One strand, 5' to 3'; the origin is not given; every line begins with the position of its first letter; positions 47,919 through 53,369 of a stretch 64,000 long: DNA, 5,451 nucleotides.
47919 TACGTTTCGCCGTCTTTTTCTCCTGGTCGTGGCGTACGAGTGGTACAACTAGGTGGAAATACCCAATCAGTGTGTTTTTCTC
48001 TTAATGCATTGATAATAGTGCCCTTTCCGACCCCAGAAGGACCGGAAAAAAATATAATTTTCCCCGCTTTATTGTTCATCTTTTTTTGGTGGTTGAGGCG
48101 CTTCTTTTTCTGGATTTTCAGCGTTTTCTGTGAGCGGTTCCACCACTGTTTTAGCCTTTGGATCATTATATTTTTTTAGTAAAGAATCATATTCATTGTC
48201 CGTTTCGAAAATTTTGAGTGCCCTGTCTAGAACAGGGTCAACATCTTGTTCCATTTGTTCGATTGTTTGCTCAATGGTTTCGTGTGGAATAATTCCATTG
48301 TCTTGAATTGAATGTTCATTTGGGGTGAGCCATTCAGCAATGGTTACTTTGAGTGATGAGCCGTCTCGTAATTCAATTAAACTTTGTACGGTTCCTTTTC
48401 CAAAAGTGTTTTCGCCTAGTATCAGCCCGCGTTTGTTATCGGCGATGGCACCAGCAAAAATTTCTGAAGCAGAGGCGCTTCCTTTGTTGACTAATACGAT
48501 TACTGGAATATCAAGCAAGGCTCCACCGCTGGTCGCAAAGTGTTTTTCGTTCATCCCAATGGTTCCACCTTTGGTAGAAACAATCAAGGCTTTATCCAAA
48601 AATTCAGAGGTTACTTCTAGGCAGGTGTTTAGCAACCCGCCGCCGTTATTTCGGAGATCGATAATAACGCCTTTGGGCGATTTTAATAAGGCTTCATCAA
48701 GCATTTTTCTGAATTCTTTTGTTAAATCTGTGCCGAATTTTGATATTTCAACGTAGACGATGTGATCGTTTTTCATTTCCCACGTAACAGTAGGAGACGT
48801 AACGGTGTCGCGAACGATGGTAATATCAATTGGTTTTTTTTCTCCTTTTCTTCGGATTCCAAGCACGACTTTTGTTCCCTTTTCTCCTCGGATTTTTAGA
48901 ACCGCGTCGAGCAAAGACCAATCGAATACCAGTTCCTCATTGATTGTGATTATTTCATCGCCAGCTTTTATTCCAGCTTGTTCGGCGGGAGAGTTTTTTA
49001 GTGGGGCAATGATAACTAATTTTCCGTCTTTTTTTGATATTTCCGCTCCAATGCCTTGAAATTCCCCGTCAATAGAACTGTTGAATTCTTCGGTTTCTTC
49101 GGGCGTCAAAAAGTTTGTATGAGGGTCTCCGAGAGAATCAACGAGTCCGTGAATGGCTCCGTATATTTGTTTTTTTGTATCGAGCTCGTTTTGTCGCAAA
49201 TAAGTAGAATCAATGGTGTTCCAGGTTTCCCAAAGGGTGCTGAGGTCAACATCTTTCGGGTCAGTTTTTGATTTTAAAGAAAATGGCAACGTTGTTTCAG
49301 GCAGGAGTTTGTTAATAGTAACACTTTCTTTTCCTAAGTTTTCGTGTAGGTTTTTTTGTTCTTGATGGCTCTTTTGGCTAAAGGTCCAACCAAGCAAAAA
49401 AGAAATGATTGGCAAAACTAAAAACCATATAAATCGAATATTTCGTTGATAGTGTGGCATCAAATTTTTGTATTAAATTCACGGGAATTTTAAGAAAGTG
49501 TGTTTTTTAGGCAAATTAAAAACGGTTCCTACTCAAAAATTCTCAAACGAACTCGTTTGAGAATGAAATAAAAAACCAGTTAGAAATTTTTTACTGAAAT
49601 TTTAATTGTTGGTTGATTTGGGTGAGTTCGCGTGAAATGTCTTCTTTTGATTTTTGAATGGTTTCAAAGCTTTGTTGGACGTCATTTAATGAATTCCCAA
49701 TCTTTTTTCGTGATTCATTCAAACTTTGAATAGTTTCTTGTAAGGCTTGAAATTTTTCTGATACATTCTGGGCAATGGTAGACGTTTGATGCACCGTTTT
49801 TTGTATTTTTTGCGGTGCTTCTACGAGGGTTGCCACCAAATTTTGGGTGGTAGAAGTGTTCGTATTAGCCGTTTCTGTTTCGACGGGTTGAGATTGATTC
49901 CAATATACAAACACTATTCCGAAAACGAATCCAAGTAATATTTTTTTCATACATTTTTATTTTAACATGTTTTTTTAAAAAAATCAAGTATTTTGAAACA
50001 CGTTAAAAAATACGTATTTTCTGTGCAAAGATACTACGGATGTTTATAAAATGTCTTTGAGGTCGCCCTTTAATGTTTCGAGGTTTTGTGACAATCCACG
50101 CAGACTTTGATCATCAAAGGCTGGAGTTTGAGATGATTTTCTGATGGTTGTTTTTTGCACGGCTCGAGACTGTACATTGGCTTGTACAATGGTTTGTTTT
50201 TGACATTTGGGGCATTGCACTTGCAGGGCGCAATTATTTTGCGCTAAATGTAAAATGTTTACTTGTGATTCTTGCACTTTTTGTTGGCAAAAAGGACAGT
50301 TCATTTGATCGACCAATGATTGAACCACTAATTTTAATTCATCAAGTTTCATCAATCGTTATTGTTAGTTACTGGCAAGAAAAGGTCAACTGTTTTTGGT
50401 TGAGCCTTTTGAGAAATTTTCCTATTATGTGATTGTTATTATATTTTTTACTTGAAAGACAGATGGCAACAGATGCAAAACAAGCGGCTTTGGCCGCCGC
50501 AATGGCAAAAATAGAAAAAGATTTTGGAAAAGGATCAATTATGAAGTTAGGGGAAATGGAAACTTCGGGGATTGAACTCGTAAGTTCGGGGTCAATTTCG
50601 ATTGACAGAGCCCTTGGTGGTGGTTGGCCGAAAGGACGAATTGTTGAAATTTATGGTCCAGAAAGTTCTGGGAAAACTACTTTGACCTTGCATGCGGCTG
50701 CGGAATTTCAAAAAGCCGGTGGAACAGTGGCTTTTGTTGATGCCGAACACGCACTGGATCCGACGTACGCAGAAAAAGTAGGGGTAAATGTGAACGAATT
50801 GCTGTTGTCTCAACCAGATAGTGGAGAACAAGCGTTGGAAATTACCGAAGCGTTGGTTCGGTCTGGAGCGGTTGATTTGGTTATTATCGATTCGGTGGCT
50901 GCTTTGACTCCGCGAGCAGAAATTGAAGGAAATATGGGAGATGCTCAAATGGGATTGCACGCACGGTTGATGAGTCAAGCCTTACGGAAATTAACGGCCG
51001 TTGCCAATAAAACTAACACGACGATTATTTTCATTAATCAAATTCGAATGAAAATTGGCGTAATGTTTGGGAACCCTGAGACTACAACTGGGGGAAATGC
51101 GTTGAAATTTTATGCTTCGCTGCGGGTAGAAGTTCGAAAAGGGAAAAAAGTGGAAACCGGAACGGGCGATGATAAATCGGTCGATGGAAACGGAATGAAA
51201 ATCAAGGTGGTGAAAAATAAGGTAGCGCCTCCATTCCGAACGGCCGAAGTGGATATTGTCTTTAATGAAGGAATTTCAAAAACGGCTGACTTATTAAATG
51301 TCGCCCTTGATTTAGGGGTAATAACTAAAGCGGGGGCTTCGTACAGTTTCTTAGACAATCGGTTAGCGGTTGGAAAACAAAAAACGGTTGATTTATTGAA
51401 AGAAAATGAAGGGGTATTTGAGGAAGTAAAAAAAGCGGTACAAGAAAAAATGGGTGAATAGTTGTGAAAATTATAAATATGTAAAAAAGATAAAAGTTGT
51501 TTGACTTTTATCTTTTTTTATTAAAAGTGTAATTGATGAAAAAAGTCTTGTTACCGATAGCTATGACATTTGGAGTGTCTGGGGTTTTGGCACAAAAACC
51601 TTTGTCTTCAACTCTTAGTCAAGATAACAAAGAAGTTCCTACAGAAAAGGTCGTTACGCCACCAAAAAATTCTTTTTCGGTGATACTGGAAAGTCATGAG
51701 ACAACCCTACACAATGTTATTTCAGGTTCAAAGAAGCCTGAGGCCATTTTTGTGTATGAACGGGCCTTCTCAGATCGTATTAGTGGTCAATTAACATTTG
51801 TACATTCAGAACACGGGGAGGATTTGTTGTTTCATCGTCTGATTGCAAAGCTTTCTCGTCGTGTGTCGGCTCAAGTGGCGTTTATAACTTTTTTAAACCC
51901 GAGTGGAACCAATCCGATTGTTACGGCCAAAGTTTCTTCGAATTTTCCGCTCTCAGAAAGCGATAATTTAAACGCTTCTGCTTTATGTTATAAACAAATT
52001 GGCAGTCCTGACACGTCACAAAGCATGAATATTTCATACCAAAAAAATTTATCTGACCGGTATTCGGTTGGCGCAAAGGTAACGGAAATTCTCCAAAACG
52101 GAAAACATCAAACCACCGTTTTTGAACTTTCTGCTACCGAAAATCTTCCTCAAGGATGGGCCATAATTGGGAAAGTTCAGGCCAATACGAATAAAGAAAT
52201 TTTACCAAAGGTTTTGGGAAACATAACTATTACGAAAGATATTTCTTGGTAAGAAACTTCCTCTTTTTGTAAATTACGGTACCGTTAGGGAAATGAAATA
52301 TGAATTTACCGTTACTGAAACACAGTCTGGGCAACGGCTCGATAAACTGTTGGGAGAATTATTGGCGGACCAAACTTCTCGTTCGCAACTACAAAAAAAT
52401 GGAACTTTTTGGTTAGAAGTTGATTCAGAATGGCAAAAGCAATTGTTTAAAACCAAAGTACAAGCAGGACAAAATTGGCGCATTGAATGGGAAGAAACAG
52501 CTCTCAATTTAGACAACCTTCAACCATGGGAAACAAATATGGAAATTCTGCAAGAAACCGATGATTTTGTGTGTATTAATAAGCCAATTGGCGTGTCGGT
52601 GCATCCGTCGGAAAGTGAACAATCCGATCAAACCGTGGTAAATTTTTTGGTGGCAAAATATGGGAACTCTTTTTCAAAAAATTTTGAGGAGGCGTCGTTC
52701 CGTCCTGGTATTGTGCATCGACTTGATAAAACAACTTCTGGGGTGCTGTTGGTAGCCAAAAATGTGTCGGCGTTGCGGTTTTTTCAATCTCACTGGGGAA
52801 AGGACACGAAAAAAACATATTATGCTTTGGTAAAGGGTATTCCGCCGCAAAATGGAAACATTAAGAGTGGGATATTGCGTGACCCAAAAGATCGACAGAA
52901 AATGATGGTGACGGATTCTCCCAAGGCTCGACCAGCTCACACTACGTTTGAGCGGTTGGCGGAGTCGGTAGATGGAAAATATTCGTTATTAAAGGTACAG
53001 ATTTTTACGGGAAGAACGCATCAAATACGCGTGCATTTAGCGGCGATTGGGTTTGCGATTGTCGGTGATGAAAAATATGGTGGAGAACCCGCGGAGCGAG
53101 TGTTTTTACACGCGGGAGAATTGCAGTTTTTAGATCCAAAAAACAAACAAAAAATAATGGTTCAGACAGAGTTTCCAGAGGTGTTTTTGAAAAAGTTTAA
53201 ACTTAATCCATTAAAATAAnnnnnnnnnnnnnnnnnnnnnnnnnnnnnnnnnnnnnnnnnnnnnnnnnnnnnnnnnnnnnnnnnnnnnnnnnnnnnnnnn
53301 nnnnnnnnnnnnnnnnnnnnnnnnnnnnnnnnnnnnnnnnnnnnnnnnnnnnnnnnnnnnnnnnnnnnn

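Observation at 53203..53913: (CA)10 tract separates a ComGC-like prepilin from its only ATG: candidate slipped-strand ON/OFF switch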

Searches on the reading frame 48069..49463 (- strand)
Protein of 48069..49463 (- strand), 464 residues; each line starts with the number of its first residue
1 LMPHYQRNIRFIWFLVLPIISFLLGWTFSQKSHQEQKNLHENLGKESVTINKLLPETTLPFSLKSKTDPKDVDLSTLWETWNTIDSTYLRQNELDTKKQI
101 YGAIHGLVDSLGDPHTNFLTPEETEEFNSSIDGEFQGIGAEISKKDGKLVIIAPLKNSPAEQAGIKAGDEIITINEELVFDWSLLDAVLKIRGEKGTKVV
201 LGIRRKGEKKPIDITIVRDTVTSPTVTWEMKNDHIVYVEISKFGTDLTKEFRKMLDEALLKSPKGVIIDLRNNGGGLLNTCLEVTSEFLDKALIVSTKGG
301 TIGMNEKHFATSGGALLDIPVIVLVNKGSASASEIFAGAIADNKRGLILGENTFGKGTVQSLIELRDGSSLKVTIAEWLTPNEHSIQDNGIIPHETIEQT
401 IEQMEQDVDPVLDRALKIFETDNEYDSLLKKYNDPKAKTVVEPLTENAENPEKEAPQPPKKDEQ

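Call 49: search_protein_families(library=pfam, proteins=[window:48069-49463:-], max_evalue=0.001)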
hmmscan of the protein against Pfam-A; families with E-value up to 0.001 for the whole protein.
window:48069-49463:- (464 aa): 5 families
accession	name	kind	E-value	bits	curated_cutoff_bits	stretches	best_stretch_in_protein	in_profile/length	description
PF03572.23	Peptidase_S41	-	1.9e-48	164.6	24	1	235-395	2-163/165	Peptidase family S41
PF13180.12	PDZ_2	-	9.9e-12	45.4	27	1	137-215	2-79/80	PDZ domain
PF00595.29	PDZ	-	2.7e-10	40.9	23.2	1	136-203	10-80/81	PDZ domain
PF17820.7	PDZ_6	-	6.6e-10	39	27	1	151-205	2-54/54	PDZ domain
PF22694.1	CtpB_N-like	-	0.0002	22.2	27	1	72-119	36-81/85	Activating protease CtpB N-terminal domain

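Call 68: find_encoding_contigs(protein=window:48069-49460:-, flank=10000, max_places=10)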
Protein window:48069-49460:- (463 aa): 2 contigs read that carry it; 1 place shown.
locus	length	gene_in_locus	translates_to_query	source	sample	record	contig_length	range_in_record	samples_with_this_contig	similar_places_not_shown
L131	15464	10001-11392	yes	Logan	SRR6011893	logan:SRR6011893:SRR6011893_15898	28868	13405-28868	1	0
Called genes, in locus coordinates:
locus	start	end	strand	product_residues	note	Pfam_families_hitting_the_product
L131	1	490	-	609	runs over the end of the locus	PF06068:TIP49 (weak), PF00004:AAA, PF20720:nSTAND3 (faint), PF17862:AAA_lid_3, PF01434:Peptidase_M41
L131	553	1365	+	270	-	-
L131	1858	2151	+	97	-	-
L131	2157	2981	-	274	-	PF05013:FGase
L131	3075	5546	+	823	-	PF26449:DUF8128, PF01935:DUF87 (faint), PF02534:T4SS-DNA_transf (weak), PF10412:TrwB_AAD_bind (weak)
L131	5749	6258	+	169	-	-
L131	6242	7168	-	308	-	PF00849:PseudoU_synth_2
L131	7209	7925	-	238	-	-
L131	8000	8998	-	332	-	PF00154:RecA_N, PF06745:ATPase (faint), PF08423:Rad51, PF13481:AAA_25 (weak), PF27531:MT3502_N (weak), PF01637:ATPase_2 (weak), PF21096:RecA_C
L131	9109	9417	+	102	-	-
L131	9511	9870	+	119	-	-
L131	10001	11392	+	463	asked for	PF00595:PDZ, PF13180:PDZ_2, PF17820:PDZ_6, PF03572:Peptidase_S41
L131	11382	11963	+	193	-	PF00625:Guanylate_kin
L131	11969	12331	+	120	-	PF08378:NERD (weak), PF02021:UPF0102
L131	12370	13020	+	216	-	PF06559:DCD_N (weak), PF22769:DCD, PF00692:dUTPase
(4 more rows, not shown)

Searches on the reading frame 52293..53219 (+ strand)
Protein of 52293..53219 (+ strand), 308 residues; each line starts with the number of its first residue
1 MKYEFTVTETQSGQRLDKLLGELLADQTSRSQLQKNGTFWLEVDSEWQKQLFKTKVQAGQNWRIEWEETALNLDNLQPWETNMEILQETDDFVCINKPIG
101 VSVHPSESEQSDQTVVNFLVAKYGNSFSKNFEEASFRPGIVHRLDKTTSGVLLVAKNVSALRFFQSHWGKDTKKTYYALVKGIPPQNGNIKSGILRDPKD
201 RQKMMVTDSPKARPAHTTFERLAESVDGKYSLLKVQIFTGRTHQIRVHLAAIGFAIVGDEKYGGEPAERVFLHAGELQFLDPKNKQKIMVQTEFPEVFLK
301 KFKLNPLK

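Call 7: search_protein_families(library=pfam, proteins=[window:52293-53219:+], max_evalue=0.01)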
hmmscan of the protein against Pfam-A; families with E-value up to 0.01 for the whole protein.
window:52293-53219:+ (308 aa): 1 family
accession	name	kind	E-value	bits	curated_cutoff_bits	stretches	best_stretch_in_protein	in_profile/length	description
PF00849.27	PseudoU_synth_2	-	1.2e-31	110.4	26.8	1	91-251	1-152/152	RNA pseudouridylate synthase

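Call 46: find_encoding_contigs(protein=window:52293-53219:+, flank=10000, max_places=10)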
Protein window:52293-53219:+ (308 aa): no gene with exactly this product is on record in the collection.
